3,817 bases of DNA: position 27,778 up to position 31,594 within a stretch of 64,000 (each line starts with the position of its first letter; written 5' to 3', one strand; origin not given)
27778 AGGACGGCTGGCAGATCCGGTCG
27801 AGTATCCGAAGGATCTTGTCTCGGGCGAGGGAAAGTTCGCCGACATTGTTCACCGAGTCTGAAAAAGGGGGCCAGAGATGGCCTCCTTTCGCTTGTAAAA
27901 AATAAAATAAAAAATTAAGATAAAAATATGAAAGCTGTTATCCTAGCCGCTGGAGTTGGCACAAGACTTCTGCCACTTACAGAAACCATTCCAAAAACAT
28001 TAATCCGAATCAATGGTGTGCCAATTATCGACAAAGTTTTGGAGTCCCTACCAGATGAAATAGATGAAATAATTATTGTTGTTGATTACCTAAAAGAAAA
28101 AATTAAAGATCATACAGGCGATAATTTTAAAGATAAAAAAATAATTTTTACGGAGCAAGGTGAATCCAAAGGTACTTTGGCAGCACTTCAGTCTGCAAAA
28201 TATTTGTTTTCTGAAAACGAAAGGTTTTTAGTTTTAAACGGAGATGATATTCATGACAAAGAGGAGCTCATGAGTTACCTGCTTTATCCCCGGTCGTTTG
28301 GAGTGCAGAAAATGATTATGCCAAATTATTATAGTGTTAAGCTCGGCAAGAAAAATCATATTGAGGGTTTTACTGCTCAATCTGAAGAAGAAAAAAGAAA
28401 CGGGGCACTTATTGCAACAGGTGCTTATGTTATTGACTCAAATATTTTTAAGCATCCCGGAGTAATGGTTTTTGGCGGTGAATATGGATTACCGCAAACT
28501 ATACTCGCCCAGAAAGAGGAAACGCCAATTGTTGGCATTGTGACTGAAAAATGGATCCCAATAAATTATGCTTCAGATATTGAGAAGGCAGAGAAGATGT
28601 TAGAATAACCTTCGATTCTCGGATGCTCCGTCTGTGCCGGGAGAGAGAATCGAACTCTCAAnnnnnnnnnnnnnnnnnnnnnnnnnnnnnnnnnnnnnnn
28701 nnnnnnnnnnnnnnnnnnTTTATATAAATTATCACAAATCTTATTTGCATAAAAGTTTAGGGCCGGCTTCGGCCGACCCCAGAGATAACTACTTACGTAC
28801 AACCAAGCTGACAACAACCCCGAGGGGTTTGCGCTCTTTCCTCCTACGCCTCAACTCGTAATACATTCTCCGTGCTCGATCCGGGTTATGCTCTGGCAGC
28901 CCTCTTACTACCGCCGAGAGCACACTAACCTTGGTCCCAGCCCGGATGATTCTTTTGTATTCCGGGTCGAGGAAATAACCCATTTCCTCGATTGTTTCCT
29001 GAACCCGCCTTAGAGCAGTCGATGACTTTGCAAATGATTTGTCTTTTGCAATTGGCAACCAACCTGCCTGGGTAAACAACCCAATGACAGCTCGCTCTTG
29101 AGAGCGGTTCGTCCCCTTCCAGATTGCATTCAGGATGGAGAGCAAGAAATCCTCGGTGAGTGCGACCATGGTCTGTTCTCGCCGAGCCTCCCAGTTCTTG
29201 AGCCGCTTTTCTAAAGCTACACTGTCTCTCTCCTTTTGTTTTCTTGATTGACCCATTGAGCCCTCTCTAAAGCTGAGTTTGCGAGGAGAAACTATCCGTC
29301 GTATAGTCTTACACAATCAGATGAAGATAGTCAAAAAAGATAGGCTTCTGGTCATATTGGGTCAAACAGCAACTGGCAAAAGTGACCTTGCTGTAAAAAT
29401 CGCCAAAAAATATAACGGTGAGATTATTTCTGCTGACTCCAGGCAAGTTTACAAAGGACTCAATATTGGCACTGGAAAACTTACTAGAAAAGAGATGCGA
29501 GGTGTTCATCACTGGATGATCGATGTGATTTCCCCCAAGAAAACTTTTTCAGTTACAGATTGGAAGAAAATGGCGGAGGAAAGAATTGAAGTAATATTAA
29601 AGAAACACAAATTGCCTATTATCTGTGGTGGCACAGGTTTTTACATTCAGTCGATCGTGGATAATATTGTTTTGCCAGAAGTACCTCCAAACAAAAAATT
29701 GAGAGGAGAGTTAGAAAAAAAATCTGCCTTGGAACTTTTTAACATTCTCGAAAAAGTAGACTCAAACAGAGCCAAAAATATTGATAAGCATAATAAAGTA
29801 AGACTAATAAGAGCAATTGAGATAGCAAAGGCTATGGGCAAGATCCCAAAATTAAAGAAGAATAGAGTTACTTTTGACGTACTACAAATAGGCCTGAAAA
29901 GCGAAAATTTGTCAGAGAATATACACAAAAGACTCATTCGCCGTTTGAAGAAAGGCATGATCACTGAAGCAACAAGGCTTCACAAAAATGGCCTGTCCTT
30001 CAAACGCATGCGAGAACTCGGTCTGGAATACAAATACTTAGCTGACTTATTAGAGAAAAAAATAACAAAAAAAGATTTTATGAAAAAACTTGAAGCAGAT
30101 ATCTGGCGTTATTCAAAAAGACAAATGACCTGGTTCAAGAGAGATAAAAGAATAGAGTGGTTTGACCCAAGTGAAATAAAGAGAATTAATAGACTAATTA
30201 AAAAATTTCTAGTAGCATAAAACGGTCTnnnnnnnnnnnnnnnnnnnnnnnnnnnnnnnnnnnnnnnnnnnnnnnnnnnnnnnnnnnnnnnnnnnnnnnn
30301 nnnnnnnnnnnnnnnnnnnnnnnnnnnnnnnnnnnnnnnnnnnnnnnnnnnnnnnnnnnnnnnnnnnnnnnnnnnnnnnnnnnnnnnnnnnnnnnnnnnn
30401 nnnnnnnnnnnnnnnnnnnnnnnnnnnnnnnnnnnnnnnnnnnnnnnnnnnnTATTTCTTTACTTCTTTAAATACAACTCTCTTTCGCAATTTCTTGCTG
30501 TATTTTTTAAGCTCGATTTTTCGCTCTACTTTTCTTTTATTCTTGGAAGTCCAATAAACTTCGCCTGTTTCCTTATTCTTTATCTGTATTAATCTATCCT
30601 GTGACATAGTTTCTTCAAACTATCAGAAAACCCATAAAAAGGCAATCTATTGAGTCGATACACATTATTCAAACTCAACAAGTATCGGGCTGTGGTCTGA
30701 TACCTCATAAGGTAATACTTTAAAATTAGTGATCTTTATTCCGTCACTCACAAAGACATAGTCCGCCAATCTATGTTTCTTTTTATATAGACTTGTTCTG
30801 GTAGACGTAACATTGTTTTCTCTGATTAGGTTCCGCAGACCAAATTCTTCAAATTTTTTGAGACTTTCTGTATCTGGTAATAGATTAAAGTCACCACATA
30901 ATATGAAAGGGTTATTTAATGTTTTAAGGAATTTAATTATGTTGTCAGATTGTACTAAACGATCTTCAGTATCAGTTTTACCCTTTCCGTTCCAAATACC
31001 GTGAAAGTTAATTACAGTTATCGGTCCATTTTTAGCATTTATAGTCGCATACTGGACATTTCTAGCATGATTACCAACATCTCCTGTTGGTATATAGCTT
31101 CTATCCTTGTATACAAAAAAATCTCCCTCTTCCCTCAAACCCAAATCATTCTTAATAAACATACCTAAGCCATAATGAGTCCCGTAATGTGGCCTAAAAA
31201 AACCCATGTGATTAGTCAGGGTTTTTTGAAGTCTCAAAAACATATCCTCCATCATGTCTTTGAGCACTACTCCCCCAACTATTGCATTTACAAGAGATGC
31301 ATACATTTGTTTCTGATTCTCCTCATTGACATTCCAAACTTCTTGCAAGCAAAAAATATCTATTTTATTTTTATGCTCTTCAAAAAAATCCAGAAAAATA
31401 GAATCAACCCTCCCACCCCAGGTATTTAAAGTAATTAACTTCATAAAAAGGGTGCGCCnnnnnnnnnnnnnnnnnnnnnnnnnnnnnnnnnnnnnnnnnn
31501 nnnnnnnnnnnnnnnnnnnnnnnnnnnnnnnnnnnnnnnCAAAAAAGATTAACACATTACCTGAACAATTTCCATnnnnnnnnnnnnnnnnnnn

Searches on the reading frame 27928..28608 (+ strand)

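Call 86: search_protein_families(library=pfam, proteins=[window:27928-28608:+], max_evalue=0.001)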
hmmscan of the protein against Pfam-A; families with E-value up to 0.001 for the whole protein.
window:27928-28608:+ (226 aa): 3 families
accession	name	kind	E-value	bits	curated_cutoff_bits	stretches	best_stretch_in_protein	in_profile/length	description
PF00483.29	NTP_transferase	-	7.1e-19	68.8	21.2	1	2-117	1-120/245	Nucleotidyl transferase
PF12804.13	NTP_transf_3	-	2.3e-11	44.6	27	1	3-119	1-108/160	MobA-like NTP transferase domain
PF01128.25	IspD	-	2.5e-05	24.6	27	1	2-79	2-75/221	2-C-methyl-D-erythritol 4-phosphate cytidylyltransferase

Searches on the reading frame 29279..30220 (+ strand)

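Call 22: search_protein_families(library=pfam, proteins=[window:29279-30220:+], max_evalue=0.001)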
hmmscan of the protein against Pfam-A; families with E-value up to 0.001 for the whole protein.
window:29279-30220:+ (313 aa): 2 families
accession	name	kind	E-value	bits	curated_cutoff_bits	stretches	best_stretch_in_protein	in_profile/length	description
PF01715.23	IPPT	-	2.5e-61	207.9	23.6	1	56-289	1-243/243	IPP transferase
PF01745.22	IPT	-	1.7e-08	34.6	20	1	23-80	3-60/233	Isopentenyl transferase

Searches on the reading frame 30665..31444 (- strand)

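Call 86: search_protein_families(library=pfam, proteins=[window:30665-31444:-], max_evalue=0.001)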
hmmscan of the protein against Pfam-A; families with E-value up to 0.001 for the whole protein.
window:30665-31444:- (259 aa): 1 family
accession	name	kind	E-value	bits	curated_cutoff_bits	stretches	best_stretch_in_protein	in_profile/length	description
PF03372.29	Exo_endo_phos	-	1.2e-17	64.8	24.5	1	5-251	2-225/225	Endonuclease/Exonuclease/phosphatase family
